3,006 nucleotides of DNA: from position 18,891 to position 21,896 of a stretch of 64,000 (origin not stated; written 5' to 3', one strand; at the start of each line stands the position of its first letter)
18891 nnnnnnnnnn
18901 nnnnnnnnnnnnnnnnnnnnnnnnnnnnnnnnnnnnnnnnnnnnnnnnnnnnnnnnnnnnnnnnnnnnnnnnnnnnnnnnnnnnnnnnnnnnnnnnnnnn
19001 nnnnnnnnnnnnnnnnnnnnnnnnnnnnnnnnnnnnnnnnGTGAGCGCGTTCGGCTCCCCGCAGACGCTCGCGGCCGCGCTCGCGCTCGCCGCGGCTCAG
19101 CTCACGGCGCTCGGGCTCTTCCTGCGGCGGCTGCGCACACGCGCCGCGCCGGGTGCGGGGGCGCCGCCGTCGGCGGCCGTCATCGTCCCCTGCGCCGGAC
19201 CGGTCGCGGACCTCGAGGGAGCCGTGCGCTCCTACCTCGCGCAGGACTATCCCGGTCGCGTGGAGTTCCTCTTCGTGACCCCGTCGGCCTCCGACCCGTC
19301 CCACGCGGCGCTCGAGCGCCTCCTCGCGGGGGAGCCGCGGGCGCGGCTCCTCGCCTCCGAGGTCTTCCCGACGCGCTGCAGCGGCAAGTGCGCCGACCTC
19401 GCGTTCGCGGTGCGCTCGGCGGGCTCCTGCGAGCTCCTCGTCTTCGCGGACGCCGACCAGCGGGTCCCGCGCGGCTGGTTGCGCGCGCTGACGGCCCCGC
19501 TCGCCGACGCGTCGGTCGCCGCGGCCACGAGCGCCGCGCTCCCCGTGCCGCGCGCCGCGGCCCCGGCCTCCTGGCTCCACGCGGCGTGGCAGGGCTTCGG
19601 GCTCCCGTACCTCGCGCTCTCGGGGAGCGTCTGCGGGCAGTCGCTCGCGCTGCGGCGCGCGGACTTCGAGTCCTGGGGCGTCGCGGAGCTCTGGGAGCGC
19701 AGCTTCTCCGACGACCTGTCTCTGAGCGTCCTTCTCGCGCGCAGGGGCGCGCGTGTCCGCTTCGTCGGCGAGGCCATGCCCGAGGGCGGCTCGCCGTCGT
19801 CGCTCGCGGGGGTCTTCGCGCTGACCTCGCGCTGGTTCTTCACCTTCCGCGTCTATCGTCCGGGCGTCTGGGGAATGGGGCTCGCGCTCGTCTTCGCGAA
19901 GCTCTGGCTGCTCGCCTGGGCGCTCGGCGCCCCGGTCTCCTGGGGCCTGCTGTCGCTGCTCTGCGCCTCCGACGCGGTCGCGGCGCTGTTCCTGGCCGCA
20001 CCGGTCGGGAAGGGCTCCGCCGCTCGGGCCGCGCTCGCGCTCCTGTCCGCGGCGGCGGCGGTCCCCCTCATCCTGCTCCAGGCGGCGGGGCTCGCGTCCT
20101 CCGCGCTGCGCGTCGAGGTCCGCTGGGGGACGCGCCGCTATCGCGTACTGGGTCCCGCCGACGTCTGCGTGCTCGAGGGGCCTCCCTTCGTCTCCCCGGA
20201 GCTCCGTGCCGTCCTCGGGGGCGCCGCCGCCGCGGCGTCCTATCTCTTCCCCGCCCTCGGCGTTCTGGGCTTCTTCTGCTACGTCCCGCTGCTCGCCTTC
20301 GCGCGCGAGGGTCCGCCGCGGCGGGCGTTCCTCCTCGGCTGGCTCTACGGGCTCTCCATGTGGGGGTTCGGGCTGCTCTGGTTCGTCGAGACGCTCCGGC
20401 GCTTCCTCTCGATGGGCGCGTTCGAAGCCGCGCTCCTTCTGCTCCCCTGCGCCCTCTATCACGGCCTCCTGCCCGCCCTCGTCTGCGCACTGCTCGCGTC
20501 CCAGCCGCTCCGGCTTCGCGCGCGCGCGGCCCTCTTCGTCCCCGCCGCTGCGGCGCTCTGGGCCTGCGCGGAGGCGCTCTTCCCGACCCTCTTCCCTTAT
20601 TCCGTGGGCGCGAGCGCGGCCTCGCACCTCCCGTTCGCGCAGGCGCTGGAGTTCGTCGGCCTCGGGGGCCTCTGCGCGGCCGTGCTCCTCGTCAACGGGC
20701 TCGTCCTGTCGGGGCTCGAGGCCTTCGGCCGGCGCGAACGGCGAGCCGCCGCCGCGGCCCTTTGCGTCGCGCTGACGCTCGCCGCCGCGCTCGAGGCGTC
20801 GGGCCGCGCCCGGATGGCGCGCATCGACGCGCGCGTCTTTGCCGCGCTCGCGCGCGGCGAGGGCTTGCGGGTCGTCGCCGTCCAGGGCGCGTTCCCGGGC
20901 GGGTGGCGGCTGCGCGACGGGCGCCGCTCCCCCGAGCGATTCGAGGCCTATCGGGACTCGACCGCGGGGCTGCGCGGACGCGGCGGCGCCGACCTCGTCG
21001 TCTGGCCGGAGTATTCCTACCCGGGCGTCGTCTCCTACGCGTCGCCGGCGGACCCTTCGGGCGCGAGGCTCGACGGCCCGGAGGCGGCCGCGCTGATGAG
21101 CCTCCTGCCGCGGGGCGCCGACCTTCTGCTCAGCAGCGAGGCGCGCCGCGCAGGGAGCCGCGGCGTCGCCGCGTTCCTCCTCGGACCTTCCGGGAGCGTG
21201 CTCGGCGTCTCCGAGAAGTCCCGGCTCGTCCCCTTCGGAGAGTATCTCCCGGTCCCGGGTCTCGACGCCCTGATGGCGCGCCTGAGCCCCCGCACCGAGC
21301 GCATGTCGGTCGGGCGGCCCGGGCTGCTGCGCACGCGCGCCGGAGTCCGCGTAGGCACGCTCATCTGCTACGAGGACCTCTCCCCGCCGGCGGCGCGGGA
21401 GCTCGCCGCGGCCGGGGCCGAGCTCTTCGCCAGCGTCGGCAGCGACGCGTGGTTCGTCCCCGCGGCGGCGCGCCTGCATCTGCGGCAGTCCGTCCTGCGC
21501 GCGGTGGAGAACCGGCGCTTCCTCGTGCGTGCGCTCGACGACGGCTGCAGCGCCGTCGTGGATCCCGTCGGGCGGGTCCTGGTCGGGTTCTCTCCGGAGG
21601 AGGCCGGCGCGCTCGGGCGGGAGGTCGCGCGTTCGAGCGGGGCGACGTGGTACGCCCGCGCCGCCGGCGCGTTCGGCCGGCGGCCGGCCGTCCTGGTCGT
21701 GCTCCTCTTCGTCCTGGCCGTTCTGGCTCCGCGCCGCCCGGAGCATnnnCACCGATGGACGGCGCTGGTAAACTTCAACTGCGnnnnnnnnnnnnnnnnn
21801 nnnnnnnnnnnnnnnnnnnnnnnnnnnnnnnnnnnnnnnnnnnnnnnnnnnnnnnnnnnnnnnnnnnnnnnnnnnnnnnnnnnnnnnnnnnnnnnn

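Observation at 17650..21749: GT21-like glycosyltransferase fused to a complete Lnt, start-coupled to a membrane methyltransferase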

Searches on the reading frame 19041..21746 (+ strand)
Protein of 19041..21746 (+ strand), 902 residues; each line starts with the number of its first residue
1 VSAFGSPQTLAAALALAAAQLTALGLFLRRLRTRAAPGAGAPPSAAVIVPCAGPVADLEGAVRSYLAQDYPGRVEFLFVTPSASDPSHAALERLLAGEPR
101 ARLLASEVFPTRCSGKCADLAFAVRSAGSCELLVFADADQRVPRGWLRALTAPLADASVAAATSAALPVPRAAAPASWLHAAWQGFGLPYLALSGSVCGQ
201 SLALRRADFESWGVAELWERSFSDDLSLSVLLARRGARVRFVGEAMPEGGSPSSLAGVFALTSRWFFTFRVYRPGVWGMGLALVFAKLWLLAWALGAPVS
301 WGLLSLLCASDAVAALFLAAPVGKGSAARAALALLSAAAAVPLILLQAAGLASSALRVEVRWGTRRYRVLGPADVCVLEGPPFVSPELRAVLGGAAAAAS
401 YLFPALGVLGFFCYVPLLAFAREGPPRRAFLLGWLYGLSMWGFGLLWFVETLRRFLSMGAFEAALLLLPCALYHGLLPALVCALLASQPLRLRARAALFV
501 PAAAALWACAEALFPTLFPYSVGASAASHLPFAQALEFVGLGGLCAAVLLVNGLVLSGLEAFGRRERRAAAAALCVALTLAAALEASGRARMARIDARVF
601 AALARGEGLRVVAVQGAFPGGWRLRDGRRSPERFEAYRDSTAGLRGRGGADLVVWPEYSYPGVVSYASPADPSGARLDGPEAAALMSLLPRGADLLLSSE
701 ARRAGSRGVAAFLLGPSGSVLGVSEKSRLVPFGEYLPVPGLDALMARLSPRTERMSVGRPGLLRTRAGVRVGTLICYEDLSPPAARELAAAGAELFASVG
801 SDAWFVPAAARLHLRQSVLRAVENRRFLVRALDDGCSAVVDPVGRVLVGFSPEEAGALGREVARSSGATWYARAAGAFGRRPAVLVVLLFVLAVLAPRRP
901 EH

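Call 6: search_protein_families(library=pfam, proteins=[window:19041-21746:+], max_evalue=0.1)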
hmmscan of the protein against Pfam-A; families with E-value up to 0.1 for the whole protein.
window:19041-21746:+ (902 aa): 6 families
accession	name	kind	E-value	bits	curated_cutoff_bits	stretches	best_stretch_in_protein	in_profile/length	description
PF00795.27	CN_hydrolase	-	5.7e-23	82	23.2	1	647-870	30-254/256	Carbon-nitrogen hydrolase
PF20154.4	LNT_N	-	2.2e-14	54.4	27.1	1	394-554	2-159/159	Apolipoprotein N-acyltransferase N-terminal domain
PF13506.12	Glyco_transf_21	-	7.6e-11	42.2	21.7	1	116-265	18-172/174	Glycosyl transferase family 21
PF13632.12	Glyco_trans_2_3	-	3.2e-10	40.6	27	1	134-307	3-184/198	Glycosyl transferase family group 2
PF13641.12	Glyco_tranf_2_3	-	5.2e-10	40.2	27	1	43-268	2-230/230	Glycosyltransferase like family 2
PF00535.33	Glycos_transf_2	-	0.0022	18.4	23.3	1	47-159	2-108/168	Glycosyl transferase family 2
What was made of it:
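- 19041..20174 (+): Glycosyltransferase half (aa 1-378). It has an N-terminal TM helix, a cytoplasmic GT-A domain with D85, D137-x-D139, D225 and SRW277, five membrane helices, and a beta-hairpin. Pfam PF13506 (call 6).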

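Call 7: search_protein_families(library=ncbifam, proteins=[window:19041-21746:+], max_evalue=0.1)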
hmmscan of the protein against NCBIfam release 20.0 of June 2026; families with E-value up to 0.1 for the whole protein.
window:19041-21746:+ (902 aa): 11 families
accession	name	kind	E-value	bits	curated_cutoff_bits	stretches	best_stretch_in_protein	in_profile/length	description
TIGR00546.1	lnt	equivalog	6.5e-52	177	132.9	1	436-845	1-394/395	apolipoprotein N-acyltransferase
TIGR03472.1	HpnI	equivalog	6.1e-26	91.1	310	1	10-371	7-366/373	bacteriohopanetetrol glucosamine biosynthesis glycosyltransferase HpnI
TIGR03965.1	mycofact_glyco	equivalog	1e-06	27.9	280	1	36-171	68-195/467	mycofactocin biosynthesis glycosyltransferase MftF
TIGR03469.1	HpnB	hypoth_equivalog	2.1e-05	23.7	379.25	1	27-153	22-159/386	hopene-associated glycosyltransferase HpnB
NF033621.1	de_GSH_amidase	exception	0.0009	18.7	355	1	767-849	137-223/260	deaminated glutathione amidase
NF045692.1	OglycostaseCruG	equivalog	0.0013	17.8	600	0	44-150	42-148/386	2'-O-glycosyltransferase CruG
TIGR04242.1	nodulat_NodC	equivalog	0.0017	17.4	550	1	38-163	43-165/395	chitooligosaccharide synthase NodC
TIGR03937.1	PgaC_IcaA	equivalog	0.0038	16.2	422.3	1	41-155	43-151/407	poly-beta-1,6-N-acetyl-D-glucosamine synthase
NF040852.1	nitrile_Arch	equivalog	0.0069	15.6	500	1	769-832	139-196/262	nitrilase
NF009803.0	PRK13287.1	equivalog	0.031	13.1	406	0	767-797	156-186/333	formamidase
NF008934.0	PRK12291.1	equivalog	0.035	13.4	427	1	722-817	292-384/419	apolipoprotein N-acyltransferase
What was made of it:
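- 20196..21746 (+): Lnt half (aa 386-902): polytopic LNT_N domain, periplasmic CN-hydrolase domain, C-terminal TM helix. Catalytic E657 is at 21009-21011, K726 at 21216-21218, C776 at 21366-21368. TIGR00546 at 177 bits, above the 132.9 cut-off (call 7).
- On Lnt (apolipoprotein N-acyltransferase; TIGR00546, PF20154 + PF00795): 177 bits against a cut-off of 132.9, aa 436-845 (call 7).
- On HpnI (bacteriohopanetetrol glucosamine glycosyltransferase, TIGR03472): 91.1 bits against 310 (call 7).
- Checked: NCBIfam (call 7) gives TIGR00546 lnt at 177 bits (cut-off 132.9) over aa 436-845.
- One of them, HpnI, transfers GlcNAc that is later deacetylated (NCBIfam name, call 7).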

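Call 8: find_homologous_proteins(query=window:19041-21746:+, max_evalue=0.00001)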
Query window:19041-21746:+ (902 aa): 7 proteins with E <= 0.00001 among 8000 candidates.
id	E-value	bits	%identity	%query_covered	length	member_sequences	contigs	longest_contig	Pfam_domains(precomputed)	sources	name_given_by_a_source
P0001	0.0e+0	1911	100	100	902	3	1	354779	PF13632.13,PF20154.5,PF13506.14,PF13641.13,PF00795.28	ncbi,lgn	ncbi:MAG: apolipoprotein N-acyltransferase [Elusimicrobiota bacterium]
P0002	2.8e-109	385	37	97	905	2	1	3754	PF20154.5,PF13506.14,PF13641.13,PF00795.28,PF00535.33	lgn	-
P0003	1.2e-16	78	33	29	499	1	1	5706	PF20154.5,PF00795.28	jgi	-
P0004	8.2e-15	72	30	30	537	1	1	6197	PF20154.5,PF00795.28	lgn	-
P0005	2.2e-8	51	32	17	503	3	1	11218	PF20154.5,PF00795.28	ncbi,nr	ncbi:MAG: apolipoprotein N-acyltransferase [Sphingomonas sp.]|nr:apolipoprotein N-acyltransferase [S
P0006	8.9e-7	46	30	27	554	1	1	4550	PF20154.5,PF00795.28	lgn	-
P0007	2.5e-6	44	38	15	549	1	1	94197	PF20154.5,PF00795.28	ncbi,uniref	ncbi:apolipoprotein N-acyltransferase [Roseomonas mucosa]|uniref:apolipoprotein N-acyltransferase n=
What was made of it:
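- Checked: The identical protein is on record from both NCBI and Logan sources (call 8).
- The window comes from a metagenome-assembled genome, so the possibility had to be considered (call 8). The identical protein is on record from NCBI and Logan sources (call 8).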

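Call 15: find_encoding_contigs(protein=P0002, flank=10000)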
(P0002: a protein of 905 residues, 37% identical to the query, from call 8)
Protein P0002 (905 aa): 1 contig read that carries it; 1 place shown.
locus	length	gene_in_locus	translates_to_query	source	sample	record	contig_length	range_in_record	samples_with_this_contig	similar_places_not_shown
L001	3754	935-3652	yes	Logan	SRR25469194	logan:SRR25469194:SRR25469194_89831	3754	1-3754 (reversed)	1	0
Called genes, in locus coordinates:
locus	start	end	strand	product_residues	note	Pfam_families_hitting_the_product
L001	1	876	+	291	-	?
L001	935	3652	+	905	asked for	PF13506:Glyco_transf_21, PF00535:Glycos_transf_2 (weak), PF13641:Glyco_tranf_2_3, PF20154:LNT_N, PF00795:CN_hydrolase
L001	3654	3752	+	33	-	?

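Call 20: search_protein_representatives(protein=window:19041-21746:+)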
Query: 902 residues. Proteins with E-value up to 0.001 (for the whole library): 17329; up to 1e-10: 7812; up to 1e-30: 304. The best 150 are listed.
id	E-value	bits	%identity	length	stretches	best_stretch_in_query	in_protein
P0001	0.0e+00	1910.7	100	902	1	1-902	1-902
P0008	7.0e-130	451.2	40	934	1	11-899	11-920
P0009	3.5e-128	445.6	41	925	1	10-890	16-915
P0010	1.3e-127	443.7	38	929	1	10-898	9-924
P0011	2.3e-114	399.9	41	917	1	12-889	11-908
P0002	9.0e-110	384.7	40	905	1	10-895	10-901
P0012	5.7e-105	368.8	40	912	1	9-897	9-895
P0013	5.8e-105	368.8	38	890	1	15-879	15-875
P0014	1.6e-101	357.4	40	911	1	8-863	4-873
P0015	5.8e-101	355.6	37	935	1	17-864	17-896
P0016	2.7e-100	353.4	37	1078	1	12-897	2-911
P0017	1.0e-96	341.6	36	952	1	7-900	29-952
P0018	1.2e-89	318.1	33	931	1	10-900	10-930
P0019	8.5e-89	315.3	39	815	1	12-860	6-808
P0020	4.6e-87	309.6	38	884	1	11-862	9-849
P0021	8.3e-70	252.5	40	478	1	426-893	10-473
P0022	1.7e-69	251.5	46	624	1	10-382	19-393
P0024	1.0e-67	245.6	50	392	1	11-378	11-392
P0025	1.1e-67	245.5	44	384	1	10-372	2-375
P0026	4.1e-65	237.0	45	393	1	10-378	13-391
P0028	1.4e-63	231.9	46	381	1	12-377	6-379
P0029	4.5e-63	230.2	33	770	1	244-898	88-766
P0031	9.3e-61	222.5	38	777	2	7-586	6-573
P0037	7.5e-56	206.3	40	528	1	391-894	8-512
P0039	3.3e-55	204.2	40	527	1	389-890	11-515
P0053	2.2e-51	191.6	38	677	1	5-378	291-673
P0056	9.0e-51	189.5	46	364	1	8-377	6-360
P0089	2.3e-43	165.0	35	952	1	386-880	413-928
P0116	5.4e-39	150.5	36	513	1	394-895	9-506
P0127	2.4e-37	145.1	35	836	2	711-890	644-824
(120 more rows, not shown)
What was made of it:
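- Tried and rejected: The exhaustive HMMER search (call 20) was the informative one.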

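Call 23: find_encoding_contigs(protein=P0016, flank=10000)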
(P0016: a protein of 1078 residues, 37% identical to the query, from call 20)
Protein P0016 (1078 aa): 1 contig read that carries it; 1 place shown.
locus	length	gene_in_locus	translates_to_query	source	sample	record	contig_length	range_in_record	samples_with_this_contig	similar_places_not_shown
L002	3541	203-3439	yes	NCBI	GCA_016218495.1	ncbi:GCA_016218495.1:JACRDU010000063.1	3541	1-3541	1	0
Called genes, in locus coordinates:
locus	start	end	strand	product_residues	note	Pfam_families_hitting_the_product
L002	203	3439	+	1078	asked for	PF13506:Glyco_transf_21, PF13641:Glyco_tranf_2_3, PF20154:LNT_N, PF00795:CN_hydrolase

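Call 24: search_protein_families(library=pfam, proteins=[P0016, P0022, P0053, P0089, P0127, P0024, P0029, P0031, P0017], max_evalue=0.01)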
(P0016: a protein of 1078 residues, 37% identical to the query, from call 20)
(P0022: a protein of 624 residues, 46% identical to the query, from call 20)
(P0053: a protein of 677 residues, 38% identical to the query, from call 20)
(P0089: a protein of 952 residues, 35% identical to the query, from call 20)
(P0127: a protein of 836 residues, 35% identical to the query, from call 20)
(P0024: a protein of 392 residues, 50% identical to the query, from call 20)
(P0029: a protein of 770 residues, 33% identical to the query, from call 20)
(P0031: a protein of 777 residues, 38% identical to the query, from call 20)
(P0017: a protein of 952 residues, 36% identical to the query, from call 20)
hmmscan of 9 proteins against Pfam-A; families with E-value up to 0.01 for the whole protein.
P0016 (1078 aa): 5 families
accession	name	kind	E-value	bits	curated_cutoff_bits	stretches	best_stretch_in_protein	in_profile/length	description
PF00795.27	CN_hydrolase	-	8.5e-22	78.1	23.2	1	649-876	27-246/256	Carbon-nitrogen hydrolase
PF20154.4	LNT_N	-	7.1e-16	59.2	27.1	1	399-564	1-159/159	Apolipoprotein N-acyltransferase N-terminal domain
PF13641.12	Glyco_tranf_2_3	-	1e-09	39.2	27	1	35-242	3-210/230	Glycosyltransferase like family 2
PF13506.12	Glyco_transf_21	-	1.5e-09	38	21.7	1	101-241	11-152/174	Glycosyl transferase family 21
PF00535.33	Glycos_transf_2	-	0.0063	16.9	23.3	0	108-156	66-112/168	Glycosyl transferase family 2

P0022 (624 aa): 6 families
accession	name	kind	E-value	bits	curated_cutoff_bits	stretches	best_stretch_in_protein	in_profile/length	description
PF13506.12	Glyco_transf_21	-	1.2e-08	35.1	21.7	1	139-227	27-118/174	Glycosyl transferase family 21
PF00535.33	Glycos_transf_2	-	5.9e-08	33.3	23.3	1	56-182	1-118/168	Glycosyl transferase family 2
PF08241.18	Methyltransf_11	-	1.9e-06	28.8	21.2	1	495-583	3-93/95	Methyltransferase domain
PF13649.12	Methyltransf_25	-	3.9e-06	27.9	27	1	492-581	1-97/97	Methyltransferase domain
PF13641.12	Glyco_tranf_2_3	-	3.2e-05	24.5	27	1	53-180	1-124/230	Glycosyltransferase like family 2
PF08242.18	Methyltransf_12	-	0.00025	22.2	30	1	505-583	13-98/98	Methyltransferase domain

P0053 (677 aa): 5 families
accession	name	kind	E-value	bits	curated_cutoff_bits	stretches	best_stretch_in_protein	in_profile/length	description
PF01522.26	Polysacc_deac_1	-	8.2e-32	110.2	23.1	1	64-186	2-123/124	Polysaccharide deacetylase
PF13506.12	Glyco_transf_21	-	6e-14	52.3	21.7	1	391-536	4-152/174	Glycosyl transferase family 21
PF13641.12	Glyco_tranf_2_3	-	2.1e-07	31.6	27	1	330-535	1-208/230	Glycosyltransferase like family 2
PF00535.33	Glycos_transf_2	-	4e-05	24.1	23.3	1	333-456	1-115/168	Glycosyl transferase family 2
PF13632.12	Glyco_trans_2_3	-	0.0026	18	27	1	424-537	3-120/198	Glycosyl transferase family group 2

P0089 (952 aa): 3 families
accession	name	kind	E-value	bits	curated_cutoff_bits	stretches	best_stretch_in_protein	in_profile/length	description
PF04235.18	DUF418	-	8.6e-38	130.3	23.6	1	237-398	1-162/163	Protein of unknown function (DUF418)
PF00795.27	CN_hydrolase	-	3.8e-18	66.2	23.2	1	664-913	14-248/256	Carbon-nitrogen hydrolase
PF20154.4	LNT_N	-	9.1e-13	49.1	27.1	1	421-585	2-158/159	Apolipoprotein N-acyltransferase N-terminal domain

P0127 (836 aa): 2 families
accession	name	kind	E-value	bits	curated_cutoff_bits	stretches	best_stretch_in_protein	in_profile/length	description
PF20154.4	LNT_N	-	1.7e-26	93.8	27.1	1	7-167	1-158/159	Apolipoprotein N-acyltransferase N-terminal domain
PF00795.27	CN_hydrolase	-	6.3e-24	85.1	23.2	1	632-797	87-247/256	Carbon-nitrogen hydrolase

P0024 (392 aa): 3 families
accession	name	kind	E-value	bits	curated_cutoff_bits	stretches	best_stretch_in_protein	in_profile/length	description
PF13506.12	Glyco_transf_21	-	1.6e-12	47.7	21.7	1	108-288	6-172/174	Glycosyl transferase family 21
PF13641.12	Glyco_tranf_2_3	-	6e-09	36.7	27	1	48-289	1-228/230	Glycosyltransferase like family 2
PF00535.33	Glycos_transf_2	-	1.3e-07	32.1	23.3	1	52-183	2-127/168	Glycosyl transferase family 2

P0029 (770 aa): 2 families
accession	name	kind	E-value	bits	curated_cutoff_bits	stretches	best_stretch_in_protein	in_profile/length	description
PF00795.27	CN_hydrolase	-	5.6e-26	91.9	23.2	1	469-734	2-250/256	Carbon-nitrogen hydrolase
PF20154.4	LNT_N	-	3e-16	60.4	27.1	1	244-409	1-159/159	Apolipoprotein N-acyltransferase N-terminal domain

P0031 (777 aa): 3 families
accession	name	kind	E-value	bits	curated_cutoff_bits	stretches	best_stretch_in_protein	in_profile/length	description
PF00795.27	CN_hydrolase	-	3.4e-12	46.7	23.2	1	669-775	131-250/256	Carbon-nitrogen hydrolase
PF13506.12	Glyco_transf_21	-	2e-11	44.1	21.7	1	98-247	12-165/174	Glycosyl transferase family 21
PF20154.4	LNT_N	-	4.9e-08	33.8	27.1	1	379-527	2-154/159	Apolipoprotein N-acyltransferase N-terminal domain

P0017 (952 aa): 6 families
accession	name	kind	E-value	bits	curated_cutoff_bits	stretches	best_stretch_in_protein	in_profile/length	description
PF00795.27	CN_hydrolase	-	3e-22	79.6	23.2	1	683-911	25-244/256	Carbon-nitrogen hydrolase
PF20154.4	LNT_N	-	2.8e-13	50.8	27.1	1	429-593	1-159/159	Apolipoprotein N-acyltransferase N-terminal domain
PF13641.12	Glyco_tranf_2_3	-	4.9e-08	33.7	27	1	65-270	1-208/230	Glycosyltransferase like family 2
PF13506.12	Glyco_transf_21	-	1e-07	32.1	21.7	1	138-269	16-150/174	Glycosyl transferase family 21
PF00535.33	Glycos_transf_2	-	0.00088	19.7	23.3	1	69-190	2-115/168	Glycosyl transferase family 2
PF13632.12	Glyco_trans_2_3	-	0.0063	16.8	27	1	158-269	3-119/198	Glycosyl transferase family group 2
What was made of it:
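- P0053 fuses a periplasm-facing NodB-type polysaccharide deacetylase (PF01522) to the same GT family (call 24).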

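Call 26: list_cluster_members(proteins=[P0008, P0009, P0010, P0011, P0012, P0013, P0014, P0015, P0017, P0018])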
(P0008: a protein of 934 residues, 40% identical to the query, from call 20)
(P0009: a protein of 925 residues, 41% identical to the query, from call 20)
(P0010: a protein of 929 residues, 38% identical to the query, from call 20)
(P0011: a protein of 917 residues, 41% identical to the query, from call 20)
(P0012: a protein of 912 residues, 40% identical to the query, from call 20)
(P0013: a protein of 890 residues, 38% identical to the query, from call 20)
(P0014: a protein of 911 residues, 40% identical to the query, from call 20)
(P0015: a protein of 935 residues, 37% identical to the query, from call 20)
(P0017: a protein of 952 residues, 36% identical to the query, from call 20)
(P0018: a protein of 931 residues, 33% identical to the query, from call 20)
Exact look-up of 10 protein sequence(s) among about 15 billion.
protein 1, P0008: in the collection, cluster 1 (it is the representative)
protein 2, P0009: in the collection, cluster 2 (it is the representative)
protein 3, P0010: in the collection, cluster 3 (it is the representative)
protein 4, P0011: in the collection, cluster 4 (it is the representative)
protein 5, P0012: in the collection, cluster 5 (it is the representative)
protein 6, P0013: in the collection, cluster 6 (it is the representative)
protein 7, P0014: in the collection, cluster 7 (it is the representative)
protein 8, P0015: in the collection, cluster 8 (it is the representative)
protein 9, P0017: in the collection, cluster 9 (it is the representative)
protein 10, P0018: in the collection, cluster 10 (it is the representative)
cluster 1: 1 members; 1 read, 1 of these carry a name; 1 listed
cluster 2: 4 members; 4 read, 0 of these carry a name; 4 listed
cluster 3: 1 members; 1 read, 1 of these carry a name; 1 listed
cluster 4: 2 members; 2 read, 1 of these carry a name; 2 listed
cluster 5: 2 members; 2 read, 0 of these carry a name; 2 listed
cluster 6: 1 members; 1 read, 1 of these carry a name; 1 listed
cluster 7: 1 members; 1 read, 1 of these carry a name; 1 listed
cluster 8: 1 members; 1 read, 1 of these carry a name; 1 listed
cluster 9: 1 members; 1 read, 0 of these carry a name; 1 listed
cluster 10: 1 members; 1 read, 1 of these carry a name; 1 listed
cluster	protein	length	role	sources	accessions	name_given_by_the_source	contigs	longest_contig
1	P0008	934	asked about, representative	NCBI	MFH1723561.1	MAG: apolipoprotein N-acyltransferase [Elusimicrobiota bacterium]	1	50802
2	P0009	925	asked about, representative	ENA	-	-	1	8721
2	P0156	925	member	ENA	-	-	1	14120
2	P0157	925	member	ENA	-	-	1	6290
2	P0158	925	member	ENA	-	-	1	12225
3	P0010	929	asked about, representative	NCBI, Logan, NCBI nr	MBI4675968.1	MAG: apolipoprotein N-acyltransferase [Elusimicrobia bacterium] | apolipoprotein N-acyltransferase [Elusimicrobiota bacterium]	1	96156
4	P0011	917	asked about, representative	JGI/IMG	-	apolipoprotein N-acyltransferase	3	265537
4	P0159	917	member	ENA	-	-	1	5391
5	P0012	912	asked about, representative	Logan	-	-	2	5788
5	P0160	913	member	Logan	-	-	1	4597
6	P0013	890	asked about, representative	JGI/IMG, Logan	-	apolipoprotein N-acyltransferase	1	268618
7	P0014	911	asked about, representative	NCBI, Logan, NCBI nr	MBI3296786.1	MAG: apolipoprotein N-acyltransferase [Elusimicrobia bacterium] | apolipoprotein N-acyltransferase [Elusimicrobiota bacterium]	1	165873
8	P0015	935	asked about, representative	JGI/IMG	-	apolipoprotein N-acyltransferase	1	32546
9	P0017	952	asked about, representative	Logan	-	-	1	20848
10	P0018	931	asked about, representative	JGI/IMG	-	apolipoprotein N-acyltransferase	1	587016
